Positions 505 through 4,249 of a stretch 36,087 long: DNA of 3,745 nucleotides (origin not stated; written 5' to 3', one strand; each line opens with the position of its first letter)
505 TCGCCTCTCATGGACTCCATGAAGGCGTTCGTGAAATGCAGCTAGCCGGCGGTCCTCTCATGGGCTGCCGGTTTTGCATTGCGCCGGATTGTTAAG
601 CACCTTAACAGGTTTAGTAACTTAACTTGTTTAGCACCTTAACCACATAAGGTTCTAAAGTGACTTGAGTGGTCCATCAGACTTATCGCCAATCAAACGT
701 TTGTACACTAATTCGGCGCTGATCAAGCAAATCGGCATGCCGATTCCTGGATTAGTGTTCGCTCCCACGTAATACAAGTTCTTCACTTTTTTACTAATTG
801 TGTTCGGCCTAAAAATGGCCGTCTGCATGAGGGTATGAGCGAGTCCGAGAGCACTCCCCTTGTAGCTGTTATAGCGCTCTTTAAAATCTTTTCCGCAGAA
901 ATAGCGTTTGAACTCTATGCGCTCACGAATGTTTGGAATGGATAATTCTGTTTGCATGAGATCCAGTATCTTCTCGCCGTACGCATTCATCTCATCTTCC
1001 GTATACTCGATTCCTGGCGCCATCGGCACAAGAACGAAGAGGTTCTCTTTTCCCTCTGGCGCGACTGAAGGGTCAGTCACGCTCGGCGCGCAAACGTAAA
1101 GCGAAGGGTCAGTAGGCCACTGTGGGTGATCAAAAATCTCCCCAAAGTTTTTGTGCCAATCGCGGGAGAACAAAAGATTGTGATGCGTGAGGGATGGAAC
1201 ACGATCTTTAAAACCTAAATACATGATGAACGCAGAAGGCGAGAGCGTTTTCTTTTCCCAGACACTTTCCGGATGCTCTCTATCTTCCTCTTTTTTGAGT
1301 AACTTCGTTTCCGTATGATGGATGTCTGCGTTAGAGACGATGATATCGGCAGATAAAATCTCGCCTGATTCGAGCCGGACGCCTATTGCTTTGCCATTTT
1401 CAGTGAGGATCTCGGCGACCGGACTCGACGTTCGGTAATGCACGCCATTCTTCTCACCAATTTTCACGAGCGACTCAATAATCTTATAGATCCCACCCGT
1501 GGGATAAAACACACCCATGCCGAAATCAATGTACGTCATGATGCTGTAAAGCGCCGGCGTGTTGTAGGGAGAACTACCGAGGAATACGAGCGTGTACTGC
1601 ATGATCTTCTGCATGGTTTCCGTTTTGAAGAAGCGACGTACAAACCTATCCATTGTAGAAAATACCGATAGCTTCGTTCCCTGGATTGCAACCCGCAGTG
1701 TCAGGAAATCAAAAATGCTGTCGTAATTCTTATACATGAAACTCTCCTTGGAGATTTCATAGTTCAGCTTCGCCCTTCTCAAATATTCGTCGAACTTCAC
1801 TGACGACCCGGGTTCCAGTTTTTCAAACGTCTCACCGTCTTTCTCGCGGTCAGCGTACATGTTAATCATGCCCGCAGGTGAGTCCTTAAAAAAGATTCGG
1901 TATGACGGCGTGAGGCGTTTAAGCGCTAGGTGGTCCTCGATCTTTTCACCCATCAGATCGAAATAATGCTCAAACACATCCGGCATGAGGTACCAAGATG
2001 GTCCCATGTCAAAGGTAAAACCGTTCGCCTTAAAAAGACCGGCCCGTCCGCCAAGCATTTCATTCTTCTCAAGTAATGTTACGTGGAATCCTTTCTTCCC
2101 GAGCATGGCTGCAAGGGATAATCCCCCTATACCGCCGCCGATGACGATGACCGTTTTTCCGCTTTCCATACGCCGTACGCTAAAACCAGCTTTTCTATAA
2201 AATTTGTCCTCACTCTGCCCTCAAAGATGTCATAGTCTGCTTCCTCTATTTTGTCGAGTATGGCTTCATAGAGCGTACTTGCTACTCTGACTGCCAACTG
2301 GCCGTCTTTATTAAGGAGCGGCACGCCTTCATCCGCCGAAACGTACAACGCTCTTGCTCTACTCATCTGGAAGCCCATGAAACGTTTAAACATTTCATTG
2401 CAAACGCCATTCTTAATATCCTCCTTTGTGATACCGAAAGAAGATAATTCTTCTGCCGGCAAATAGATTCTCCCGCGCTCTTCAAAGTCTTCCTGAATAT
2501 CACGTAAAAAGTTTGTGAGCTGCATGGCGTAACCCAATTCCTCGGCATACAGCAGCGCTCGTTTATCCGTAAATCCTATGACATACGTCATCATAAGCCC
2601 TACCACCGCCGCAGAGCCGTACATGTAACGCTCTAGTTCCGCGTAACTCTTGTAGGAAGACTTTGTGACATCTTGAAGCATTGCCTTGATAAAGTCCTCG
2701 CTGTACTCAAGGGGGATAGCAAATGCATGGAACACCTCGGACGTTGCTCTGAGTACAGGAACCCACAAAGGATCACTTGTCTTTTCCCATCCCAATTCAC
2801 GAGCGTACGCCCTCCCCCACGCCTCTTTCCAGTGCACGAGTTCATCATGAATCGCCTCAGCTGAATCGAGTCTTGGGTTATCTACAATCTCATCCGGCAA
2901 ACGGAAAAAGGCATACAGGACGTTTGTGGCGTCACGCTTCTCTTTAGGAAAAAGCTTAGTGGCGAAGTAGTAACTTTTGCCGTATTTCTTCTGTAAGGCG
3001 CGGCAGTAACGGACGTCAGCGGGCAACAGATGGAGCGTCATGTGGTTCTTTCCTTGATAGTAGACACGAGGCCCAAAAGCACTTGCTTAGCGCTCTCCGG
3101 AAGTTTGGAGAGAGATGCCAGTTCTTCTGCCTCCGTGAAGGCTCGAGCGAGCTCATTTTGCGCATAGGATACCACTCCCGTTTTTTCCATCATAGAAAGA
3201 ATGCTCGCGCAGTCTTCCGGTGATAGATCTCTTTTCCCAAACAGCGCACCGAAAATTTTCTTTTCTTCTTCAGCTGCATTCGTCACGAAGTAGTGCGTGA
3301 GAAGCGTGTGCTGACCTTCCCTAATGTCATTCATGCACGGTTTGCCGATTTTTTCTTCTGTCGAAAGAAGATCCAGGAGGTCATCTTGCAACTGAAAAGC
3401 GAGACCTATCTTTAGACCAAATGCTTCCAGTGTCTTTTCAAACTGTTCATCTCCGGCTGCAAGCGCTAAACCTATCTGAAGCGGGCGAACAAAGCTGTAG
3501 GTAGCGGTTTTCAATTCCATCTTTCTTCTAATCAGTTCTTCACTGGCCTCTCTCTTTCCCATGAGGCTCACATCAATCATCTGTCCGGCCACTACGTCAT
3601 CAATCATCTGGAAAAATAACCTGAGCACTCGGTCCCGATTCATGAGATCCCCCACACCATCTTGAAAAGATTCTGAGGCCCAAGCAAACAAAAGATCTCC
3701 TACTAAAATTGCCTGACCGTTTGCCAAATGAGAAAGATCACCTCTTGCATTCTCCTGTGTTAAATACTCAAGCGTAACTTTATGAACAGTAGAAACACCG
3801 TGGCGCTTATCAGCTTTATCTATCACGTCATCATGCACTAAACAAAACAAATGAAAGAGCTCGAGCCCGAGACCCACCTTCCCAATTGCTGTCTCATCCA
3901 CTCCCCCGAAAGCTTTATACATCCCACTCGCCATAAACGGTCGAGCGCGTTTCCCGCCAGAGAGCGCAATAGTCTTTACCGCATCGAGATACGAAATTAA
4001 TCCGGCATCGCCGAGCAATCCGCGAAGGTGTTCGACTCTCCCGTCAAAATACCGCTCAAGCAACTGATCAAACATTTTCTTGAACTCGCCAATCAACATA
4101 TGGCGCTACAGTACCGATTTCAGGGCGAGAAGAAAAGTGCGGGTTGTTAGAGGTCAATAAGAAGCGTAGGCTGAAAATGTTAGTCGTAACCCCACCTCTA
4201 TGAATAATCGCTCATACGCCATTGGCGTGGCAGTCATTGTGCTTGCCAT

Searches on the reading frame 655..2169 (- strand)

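Call 10: search_protein_families(library=pfam, proteins=[window:655-2169:-], max_evalue=0.01)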
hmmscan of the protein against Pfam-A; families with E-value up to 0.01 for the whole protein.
window:655-2169:- (504 aa): 12 families
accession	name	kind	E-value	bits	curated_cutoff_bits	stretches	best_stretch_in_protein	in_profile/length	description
PF01593.30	Amino_oxidase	-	5.4e-32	112.1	19.8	1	14-486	1-436/443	Flavin containing amine oxidoreductase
PF13450.12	NAD_binding_8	-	9.7e-15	55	21.9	1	9-73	1-65/68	NAD(P)-binding Rossmann-like domain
PF01266.30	DAO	-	4.8e-12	46.5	27.9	1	7-109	2-110/353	FAD dependent oxidoreductase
PF03486.20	HI0933_like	-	4.3e-07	30.1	50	1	6-40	2-36/244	HI0933-like protein Rossmann domain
PF07992.20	Pyr_redox_2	-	5.4e-07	29.8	26.1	1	6-45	2-42/291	Pyridine nucleotide-disulphide oxidoreductase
PF00890.30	FAD_binding_2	-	9.8e-07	28.7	20.4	1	7-73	2-68/414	FAD binding domain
PF12831.13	FAD_oxidored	-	0.00023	21.1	27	1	7-43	2-38/416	FAD dependent oxidoreductase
PF01494.25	FAD_binding_3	-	0.00035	20.3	22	1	6-37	3-34/349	FAD binding domain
PF00070.33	Pyr_redox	-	0.00077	20.4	22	0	7-40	2-35/82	Pyridine nucleotide-disulphide oxidoreductase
PF00996.24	GDI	-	0.0015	17.6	23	0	220-281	223-284/436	GDP dissociation inhibitor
PF01946.23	Thi4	-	0.002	17.9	26.2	1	6-44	19-58/235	Thi4 family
PF05834.18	Lycopene_cycl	-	0.0051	16.4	23.4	0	7-37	2-34/380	Lycopene cyclase protein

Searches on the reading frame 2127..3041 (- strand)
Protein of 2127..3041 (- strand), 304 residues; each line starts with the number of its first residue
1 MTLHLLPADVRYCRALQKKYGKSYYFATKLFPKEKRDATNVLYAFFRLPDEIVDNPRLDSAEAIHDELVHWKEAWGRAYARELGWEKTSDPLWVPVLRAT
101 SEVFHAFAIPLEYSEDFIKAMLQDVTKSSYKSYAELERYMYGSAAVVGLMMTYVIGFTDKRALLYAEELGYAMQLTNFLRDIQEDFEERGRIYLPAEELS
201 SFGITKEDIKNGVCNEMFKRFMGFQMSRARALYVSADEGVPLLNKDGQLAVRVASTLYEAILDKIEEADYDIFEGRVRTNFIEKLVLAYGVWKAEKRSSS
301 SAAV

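Call 10: search_protein_families(library=pfam, proteins=[window:2127-3041:-], max_evalue=0.01)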
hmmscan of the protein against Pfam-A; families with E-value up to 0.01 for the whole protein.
window:2127-3041:- (304 aa): 1 family
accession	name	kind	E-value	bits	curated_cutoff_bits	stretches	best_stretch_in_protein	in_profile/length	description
PF00494.24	SQS_PSY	-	2.7e-70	237.5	26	1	18-280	2-260/263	Squalene/phytoene synthase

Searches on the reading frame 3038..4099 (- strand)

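Call 10: search_protein_families(library=pfam, proteins=[window:3038-4099:-], max_evalue=0.01)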
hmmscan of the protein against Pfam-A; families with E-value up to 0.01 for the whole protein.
window:3038-4099:- (353 aa): 1 family
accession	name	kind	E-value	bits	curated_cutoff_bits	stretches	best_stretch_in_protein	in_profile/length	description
PF00348.22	polyprenyl_synt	-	8.3e-50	169.8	27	1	39-303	6-250/251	Polyprenyl synthetase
